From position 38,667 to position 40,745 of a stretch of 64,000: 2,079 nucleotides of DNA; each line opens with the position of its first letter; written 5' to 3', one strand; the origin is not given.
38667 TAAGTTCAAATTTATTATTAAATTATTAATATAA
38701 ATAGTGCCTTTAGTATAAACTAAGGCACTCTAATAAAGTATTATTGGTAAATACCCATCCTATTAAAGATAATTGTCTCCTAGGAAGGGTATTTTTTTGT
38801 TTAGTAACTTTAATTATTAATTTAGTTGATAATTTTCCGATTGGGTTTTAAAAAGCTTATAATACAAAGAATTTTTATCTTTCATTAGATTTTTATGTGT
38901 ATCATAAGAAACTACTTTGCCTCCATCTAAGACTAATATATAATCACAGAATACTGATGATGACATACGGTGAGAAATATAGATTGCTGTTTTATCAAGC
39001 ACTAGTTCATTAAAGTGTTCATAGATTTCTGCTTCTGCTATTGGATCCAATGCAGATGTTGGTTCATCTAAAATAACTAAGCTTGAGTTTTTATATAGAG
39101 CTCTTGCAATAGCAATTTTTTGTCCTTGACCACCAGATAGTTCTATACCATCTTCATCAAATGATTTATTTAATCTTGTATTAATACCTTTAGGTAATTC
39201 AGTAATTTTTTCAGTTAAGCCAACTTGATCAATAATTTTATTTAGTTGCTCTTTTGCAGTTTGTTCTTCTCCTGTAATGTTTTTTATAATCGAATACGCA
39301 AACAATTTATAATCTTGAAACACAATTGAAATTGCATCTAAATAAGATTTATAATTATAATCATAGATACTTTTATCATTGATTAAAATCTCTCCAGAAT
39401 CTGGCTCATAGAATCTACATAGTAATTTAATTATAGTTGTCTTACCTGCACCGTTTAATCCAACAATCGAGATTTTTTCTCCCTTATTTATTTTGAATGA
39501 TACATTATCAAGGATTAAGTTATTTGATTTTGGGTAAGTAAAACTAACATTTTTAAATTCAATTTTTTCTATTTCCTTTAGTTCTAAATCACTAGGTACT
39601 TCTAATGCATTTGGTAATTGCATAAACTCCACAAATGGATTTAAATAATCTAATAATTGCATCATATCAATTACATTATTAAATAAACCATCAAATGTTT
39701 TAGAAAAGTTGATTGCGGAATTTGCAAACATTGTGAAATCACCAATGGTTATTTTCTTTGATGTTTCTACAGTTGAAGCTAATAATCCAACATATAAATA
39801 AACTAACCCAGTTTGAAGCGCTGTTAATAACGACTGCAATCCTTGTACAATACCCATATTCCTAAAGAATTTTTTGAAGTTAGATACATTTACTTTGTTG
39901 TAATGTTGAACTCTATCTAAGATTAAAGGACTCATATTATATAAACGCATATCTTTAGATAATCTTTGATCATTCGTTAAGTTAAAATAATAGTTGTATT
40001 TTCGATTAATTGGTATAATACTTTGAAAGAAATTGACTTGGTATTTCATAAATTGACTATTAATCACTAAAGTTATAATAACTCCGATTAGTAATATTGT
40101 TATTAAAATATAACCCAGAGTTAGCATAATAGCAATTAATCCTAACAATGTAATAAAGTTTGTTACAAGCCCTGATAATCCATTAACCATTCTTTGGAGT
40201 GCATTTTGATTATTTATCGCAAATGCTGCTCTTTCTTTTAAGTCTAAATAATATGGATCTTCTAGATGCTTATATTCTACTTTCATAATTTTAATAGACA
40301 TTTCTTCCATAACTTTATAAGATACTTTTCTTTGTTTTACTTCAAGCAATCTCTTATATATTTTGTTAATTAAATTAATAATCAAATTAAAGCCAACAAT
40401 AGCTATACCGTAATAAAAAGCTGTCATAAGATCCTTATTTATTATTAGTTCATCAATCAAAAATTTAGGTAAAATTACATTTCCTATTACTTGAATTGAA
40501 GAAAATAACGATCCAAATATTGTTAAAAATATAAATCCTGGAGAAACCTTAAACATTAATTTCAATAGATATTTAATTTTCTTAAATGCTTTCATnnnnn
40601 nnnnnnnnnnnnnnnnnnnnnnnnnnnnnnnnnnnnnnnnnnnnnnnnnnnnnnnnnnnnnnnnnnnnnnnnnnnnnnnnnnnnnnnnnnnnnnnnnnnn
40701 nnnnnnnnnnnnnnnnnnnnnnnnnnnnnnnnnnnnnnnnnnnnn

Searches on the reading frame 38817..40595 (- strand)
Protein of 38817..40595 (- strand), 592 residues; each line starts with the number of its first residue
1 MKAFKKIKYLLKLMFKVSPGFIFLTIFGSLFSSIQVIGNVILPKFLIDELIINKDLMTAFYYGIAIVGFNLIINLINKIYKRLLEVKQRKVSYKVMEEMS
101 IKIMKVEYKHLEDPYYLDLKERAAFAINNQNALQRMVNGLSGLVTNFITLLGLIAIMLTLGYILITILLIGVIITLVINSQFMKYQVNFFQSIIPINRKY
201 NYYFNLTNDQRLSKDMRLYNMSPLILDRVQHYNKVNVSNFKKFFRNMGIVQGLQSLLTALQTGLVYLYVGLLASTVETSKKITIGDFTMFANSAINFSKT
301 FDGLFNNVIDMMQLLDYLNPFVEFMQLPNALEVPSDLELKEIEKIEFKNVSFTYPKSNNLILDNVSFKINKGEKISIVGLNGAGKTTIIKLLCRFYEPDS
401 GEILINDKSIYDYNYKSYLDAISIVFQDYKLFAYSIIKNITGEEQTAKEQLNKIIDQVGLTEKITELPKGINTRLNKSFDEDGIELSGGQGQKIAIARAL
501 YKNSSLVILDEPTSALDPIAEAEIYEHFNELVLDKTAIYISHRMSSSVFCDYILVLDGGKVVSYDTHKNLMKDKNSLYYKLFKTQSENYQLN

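Call 8: search_protein_families(library=pfam, proteins=[window:38817-40595:-])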
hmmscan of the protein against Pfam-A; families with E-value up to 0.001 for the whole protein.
window:38817-40595:- (592 aa): 3 families
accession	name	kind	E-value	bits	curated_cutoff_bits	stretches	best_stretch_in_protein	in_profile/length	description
PF00005.33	ABC_tran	-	3.6e-34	118.7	25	1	362-514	1-137/137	ABC transporter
PF13304.12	AAA_21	-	1.3e-05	25.8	27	0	487-530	239-285/304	AAA domain, putative AbiEii toxin, Type IV TA system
PF02463.25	SMC_N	-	0.00019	21.4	40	0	420-544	128-199/220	RecF/RecN/SMC N terminal domain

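Call 11: find_encoding_contigs(protein=window:38817-40595:-, flank=6000, max_places=10)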
Protein window:38817-40595:- (592 aa): no gene with exactly this product is on record in the collection.

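Call 14: find_homologous_proteins(query=window:38817-40595:-, max_evalue=1e-50)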
Query window:38817-40595:- (592 aa): 3537 proteins with E <= 1e-50 among 8000 candidates; the best 120 are listed.
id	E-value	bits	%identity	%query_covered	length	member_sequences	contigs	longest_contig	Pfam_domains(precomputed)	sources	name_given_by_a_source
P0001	0.0e+0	1266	100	100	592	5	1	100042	PF00005.34,PF13304.13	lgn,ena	-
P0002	2.2e-296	1002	77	100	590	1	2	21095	PF00005.34,PF13304.13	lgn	-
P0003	1.4e-290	983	76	100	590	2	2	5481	PF00005.34,PF02463.26,PF13304.13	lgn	-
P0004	3.3e-286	969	74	100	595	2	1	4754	PF00005.34,PF02463.26,PF13304.13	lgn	-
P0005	3.9e-282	955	73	100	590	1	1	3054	PF00005.34,PF02463.26,PF13304.13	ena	-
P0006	6.4e-275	931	72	100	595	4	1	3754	PF00005.34,PF13304.13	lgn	-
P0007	5.4e-264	895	69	100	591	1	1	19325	PF00005.34,PF13304.13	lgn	-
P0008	2.3e-263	893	69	100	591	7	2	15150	PF00005.34,PF13304.13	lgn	-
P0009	2.0e-262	890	68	100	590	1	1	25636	PF00005.34,PF13304.13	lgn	-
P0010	1.5e-256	871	68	100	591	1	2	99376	PF00005.34,PF13304.13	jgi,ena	-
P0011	7.5e-254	862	66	100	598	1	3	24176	PF00005.34,PF13304.13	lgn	-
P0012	2.0e-242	824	66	100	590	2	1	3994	PF00005.34,PF02463.26,PF13304.13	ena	-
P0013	1.8e-231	788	62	98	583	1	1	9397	PF00005.34,PF02463.26,PF13304.13,PF00664.29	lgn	-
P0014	1.8e-231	788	62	98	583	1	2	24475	PF00005.34,PF02463.26,PF13304.13,PF00664.29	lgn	-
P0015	5.8e-228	776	60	100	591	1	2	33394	PF00005.34,PF13304.13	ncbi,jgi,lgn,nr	ncbi:MAG TPA: ABC transporter ATP-binding protein [Acholeplasmataceae bacterium]|nr:ABC transporter 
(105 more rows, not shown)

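Call 15: find_encoding_contigs(protein=P0002, flank=8000, max_places=3)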
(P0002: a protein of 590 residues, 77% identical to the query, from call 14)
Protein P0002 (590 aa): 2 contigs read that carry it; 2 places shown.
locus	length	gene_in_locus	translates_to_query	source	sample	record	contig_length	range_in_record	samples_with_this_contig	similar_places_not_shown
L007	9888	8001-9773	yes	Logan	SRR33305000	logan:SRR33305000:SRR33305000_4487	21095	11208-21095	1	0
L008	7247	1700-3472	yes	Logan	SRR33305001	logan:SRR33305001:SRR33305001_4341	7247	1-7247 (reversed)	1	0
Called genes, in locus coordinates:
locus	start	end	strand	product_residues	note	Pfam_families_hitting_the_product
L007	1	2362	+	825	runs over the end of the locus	PF00521:DNA_topoisoIV, PF03989:DNA_gyraseA_C (weak)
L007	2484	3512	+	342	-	-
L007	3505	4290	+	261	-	PF02811:PHP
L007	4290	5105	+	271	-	-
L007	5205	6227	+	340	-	PF01022:HTH_5, PF12840:HTH_20 (weak)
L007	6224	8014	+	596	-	PF00005:ABC_tran, PF13304:AAA_21 (faint)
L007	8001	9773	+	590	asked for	PF00005:ABC_tran, PF13304:AAA_21 (faint)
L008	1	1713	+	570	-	?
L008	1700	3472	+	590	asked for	PF00005:ABC_tran, PF13304:AAA_21 (faint)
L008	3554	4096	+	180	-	PF13302:Acetyltransf_3, PF00583:Acetyltransf_1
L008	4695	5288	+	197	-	PF13673:Acetyltransf_10 (faint), PF00583:Acetyltransf_1, PF13508:Acetyltransf_7 (weak)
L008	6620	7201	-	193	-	PF21172:CueP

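Call 16: find_encoding_contigs(protein=P0010, flank=8000, max_places=3)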
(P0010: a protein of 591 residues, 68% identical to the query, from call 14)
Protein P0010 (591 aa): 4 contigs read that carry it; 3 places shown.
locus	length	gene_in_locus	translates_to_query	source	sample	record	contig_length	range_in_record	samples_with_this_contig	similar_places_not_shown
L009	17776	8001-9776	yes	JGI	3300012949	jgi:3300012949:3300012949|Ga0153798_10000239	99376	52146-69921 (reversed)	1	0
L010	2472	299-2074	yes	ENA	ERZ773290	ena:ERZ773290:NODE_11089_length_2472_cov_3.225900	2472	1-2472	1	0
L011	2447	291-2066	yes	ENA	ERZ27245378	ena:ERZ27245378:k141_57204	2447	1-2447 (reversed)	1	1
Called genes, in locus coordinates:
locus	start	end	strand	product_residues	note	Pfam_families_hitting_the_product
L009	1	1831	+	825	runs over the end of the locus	PF00521:DNA_topoisoIV, PF03989:DNA_gyraseA_C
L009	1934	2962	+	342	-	-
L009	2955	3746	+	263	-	PF02811:PHP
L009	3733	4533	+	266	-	PF13174:TPR_6 (faint)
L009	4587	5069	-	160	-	-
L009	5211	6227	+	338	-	PF01022:HTH_5, PF12840:HTH_20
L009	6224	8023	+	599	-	PF00005:ABC_tran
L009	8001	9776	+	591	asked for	PF00005:ABC_tran, PF13304:AAA_21 (faint)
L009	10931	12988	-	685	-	PF16656:Pur_ac_phosph_N, PF00149:Metallophos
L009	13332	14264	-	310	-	PF12146:Hydrolase_4, PF00561:Abhydrolase_1, PF10230:LIDHydrolase (faint), PF12697:Abhydrolase_6 (faint)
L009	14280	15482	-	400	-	PF01676:Metalloenzyme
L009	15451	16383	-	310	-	PF02899:Phage_int_SAM_1, PF13495:Phage_int_SAM_4 (weak), PF00589:Phage_integrase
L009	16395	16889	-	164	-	-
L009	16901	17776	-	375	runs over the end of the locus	PF04055:Radical_SAM, PF06969:HemN_C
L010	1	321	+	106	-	?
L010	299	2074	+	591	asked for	PF00005:ABC_tran, PF13304:AAA_21 (faint)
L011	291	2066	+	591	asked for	PF00005:ABC_tran, PF13304:AAA_21 (faint)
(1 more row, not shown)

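Call 17: find_encoding_contigs(protein=P0009, flank=8000, max_places=3)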
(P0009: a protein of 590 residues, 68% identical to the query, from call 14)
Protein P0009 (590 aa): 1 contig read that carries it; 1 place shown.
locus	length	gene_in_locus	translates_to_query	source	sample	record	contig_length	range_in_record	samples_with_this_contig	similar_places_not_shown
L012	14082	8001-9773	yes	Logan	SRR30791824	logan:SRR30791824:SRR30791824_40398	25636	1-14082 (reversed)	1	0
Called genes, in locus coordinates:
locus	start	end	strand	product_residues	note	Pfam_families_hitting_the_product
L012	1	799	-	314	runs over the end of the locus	PF00696:AA_kinase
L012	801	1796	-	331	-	PF02729:OTCace_N, PF00185:OTCace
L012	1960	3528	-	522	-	PF02368:Big_2 (faint), PF21461:HL_N-beta (faint), PF13629:T2SS-T3SS_pil_N (faint), PF23486:Ig_TMEM132_5th (faint), PF26182:Ig_NUP210_5th (faint), PF05257:CHAP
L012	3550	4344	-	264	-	-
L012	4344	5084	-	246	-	PF02463:SMC_N (faint), PF00005:ABC_tran, PF13304:AAA_21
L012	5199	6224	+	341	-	PF01022:HTH_5, PF12840:HTH_20 (weak), PF13412:HTH_24 (faint)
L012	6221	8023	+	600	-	PF00005:ABC_tran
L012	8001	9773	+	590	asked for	PF00005:ABC_tran, PF13304:AAA_21 (faint)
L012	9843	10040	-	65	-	-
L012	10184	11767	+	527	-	-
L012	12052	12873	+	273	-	PF00497:SBP_bac_3, PF10613:Lig_chan-Glu_bd (weak)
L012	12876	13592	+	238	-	PF00528:BPD_transp_1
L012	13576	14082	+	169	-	?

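Call 33: find_encoding_contigs(protein=P0003, flank=6000, max_places=2)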
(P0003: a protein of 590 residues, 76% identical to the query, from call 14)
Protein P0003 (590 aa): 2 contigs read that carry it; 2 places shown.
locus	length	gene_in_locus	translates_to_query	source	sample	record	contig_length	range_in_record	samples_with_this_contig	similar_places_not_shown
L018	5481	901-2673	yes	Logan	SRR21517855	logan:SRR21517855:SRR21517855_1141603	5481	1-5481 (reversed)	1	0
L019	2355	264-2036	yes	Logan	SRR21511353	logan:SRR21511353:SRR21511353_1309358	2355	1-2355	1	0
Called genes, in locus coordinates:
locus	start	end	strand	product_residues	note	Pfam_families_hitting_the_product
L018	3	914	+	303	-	?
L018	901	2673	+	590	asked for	PF00005:ABC_tran, PF02463:SMC_N (faint), PF13304:AAA_21 (faint)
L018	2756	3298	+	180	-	PF13302:Acetyltransf_3, PF00583:Acetyltransf_1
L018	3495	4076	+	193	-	-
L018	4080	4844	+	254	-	-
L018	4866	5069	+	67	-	-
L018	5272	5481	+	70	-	?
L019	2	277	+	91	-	?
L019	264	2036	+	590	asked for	PF00005:ABC_tran, PF02463:SMC_N (faint), PF13304:AAA_21 (faint)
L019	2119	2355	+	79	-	?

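Call 34: find_encoding_contigs(protein=P0004, flank=6000, max_places=2)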
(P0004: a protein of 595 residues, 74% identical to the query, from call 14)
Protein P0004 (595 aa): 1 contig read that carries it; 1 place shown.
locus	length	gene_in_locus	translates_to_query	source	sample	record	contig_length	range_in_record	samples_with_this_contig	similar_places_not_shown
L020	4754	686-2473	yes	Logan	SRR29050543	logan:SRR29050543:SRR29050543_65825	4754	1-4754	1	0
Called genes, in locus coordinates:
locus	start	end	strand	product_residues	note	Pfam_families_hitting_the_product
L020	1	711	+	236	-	?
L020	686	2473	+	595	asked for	PF00005:ABC_tran, PF02463:SMC_N (faint), PF13304:AAA_21 (faint)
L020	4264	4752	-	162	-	?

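Call 35: find_encoding_contigs(protein=P0007, flank=6000, max_places=2)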
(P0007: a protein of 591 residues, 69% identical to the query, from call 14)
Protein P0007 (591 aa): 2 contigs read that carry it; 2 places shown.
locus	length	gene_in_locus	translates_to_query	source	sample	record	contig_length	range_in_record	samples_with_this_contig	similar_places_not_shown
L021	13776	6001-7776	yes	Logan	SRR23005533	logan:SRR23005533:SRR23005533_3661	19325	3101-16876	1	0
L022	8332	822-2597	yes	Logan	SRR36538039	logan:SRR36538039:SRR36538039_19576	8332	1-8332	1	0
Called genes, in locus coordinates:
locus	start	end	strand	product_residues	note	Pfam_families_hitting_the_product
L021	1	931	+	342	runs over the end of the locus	-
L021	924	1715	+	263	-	PF02811:PHP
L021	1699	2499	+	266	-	PF07719:TPR_2 (faint)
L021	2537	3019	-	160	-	-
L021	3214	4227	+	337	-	PF01022:HTH_5, PF13412:HTH_24 (faint)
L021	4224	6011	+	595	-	PF13304:AAA_21 (faint), PF00005:ABC_tran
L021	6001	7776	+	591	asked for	PF13304:AAA_21 (faint), PF00005:ABC_tran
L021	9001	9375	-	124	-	PF02368:Big_2, PF22359:Big-like (weak)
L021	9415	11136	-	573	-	PF16656:Pur_ac_phosph_N, PF00149:Metallophos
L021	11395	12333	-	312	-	PF12146:Hydrolase_4, PF00561:Abhydrolase_1, PF10230:LIDHydrolase (weak)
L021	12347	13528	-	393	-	PF01676:Metalloenzyme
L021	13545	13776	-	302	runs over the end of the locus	PF02899:Phage_int_SAM_1, PF13495:Phage_int_SAM_4 (weak), PF00589:Phage_integrase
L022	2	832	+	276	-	?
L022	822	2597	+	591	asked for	PF13304:AAA_21 (faint), PF00005:ABC_tran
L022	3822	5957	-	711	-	PF16656:Pur_ac_phosph_N, PF00149:Metallophos, PF22359:Big-like (faint), PF02368:Big_2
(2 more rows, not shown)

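Call 36: find_encoding_contigs(protein=P0008, flank=6000, max_places=2)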
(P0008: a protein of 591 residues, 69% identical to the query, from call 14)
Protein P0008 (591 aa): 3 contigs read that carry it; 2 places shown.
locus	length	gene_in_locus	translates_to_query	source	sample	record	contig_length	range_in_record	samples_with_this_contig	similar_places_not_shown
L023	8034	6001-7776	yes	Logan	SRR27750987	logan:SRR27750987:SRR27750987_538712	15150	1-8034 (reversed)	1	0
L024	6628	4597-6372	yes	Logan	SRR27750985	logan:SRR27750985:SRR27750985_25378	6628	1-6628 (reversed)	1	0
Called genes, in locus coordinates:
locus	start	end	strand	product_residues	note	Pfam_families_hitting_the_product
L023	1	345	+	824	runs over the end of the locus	PF00521:DNA_topoisoIV, PF03989:DNA_gyraseA_C (faint)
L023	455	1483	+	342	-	-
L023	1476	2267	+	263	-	PF02811:PHP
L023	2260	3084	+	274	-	PF13174:TPR_6 (faint)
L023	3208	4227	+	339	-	PF01022:HTH_5, PF12840:HTH_20, PF13412:HTH_24 (weak)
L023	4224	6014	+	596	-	PF00005:ABC_tran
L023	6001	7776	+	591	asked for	PF00005:ABC_tran, PF13304:AAA_21 (faint)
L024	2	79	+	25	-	?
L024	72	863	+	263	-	PF02811:PHP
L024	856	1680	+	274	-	PF13174:TPR_6 (faint)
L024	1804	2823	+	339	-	PF01022:HTH_5, PF12840:HTH_20, PF13412:HTH_24 (weak)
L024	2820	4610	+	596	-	PF00005:ABC_tran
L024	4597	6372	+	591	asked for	PF00005:ABC_tran, PF13304:AAA_21 (faint)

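Call 67: find_encoding_contigs(protein=P0011, flank=5000, max_places=2)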
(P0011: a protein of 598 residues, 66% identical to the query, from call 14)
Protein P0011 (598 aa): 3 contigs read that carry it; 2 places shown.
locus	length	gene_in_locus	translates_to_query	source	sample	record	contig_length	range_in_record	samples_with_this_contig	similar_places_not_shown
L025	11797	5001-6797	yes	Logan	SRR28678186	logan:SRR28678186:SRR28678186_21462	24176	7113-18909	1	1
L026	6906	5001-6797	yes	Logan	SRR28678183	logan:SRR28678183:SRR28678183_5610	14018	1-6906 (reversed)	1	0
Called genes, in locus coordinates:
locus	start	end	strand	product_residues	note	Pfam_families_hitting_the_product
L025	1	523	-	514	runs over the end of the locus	PF21461:HL_N-beta (faint), PF02368:Big_2 (faint), PF05257:CHAP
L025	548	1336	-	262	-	-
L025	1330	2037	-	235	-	PF00005:ABC_tran, PF13175:AAA_15 (faint), PF13238:AAA_18 (faint), PF13304:AAA_21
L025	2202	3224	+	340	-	PF13412:HTH_24 (faint), PF01022:HTH_5, PF12840:HTH_20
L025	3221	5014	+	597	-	PF00005:ABC_tran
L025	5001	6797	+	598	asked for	PF00005:ABC_tran, PF13304:AAA_21 (faint)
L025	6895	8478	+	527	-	-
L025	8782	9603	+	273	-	PF00497:SBP_bac_3, PF10613:Lig_chan-Glu_bd (weak)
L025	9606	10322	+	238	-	PF00528:BPD_transp_1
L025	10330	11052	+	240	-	PF02463:SMC_N, PF13175:AAA_15 (faint), PF00005:ABC_tran, PF13166:AAA_13 (faint), PF13304:AAA_21 (weak)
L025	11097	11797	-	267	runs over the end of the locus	PF00072:Response_reg, PF08769:Spo0A_C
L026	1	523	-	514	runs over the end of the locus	PF21461:HL_N-beta (faint), PF02368:Big_2 (faint), PF05257:CHAP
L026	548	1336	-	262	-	-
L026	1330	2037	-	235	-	PF00005:ABC_tran, PF13175:AAA_15 (faint), PF13238:AAA_18 (faint), PF13304:AAA_21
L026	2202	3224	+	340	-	PF13412:HTH_24 (faint), PF01022:HTH_5, PF12840:HTH_20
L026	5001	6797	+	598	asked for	PF00005:ABC_tran, PF13304:AAA_21 (faint)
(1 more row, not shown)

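Call 68: find_encoding_contigs(protein=P0015, flank=5000, max_places=2)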
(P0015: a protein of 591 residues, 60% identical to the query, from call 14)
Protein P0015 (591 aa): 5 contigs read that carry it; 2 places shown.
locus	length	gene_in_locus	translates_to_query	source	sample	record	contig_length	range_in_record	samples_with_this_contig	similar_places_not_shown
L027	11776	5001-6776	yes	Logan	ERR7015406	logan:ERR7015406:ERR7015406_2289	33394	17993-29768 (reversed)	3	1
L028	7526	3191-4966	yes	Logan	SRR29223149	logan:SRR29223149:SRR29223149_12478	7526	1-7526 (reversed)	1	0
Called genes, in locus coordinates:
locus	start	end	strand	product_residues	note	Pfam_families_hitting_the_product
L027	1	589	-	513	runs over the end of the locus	PF21461:HL_N-beta (faint), PF26182:Ig_NUP210_5th (faint), PF02368:Big_2 (faint), PF05257:CHAP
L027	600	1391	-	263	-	-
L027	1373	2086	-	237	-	PF02463:SMC_N (faint), PF00005:ABC_tran, PF13304:AAA_21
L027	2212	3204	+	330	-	PF01022:HTH_5, PF12840:HTH_20 (weak)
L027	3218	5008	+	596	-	PF00664:ABC_membrane, PF00005:ABC_tran, PF13304:AAA_21 (faint)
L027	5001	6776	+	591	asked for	PF00005:ABC_tran, PF13304:AAA_21 (faint)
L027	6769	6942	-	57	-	-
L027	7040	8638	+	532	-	-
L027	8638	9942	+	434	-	PF14903:WG_beta_rep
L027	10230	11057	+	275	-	PF00497:SBP_bac_3, PF10613:Lig_chan-Glu_bd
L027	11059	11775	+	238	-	PF00528:BPD_transp_1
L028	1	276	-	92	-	?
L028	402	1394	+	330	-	PF01022:HTH_5, PF12840:HTH_20 (weak)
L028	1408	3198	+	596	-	PF00664:ABC_membrane, PF00005:ABC_tran, PF13304:AAA_21 (faint)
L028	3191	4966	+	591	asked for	PF00005:ABC_tran, PF13304:AAA_21 (faint)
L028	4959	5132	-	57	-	-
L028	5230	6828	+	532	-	-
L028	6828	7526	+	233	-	?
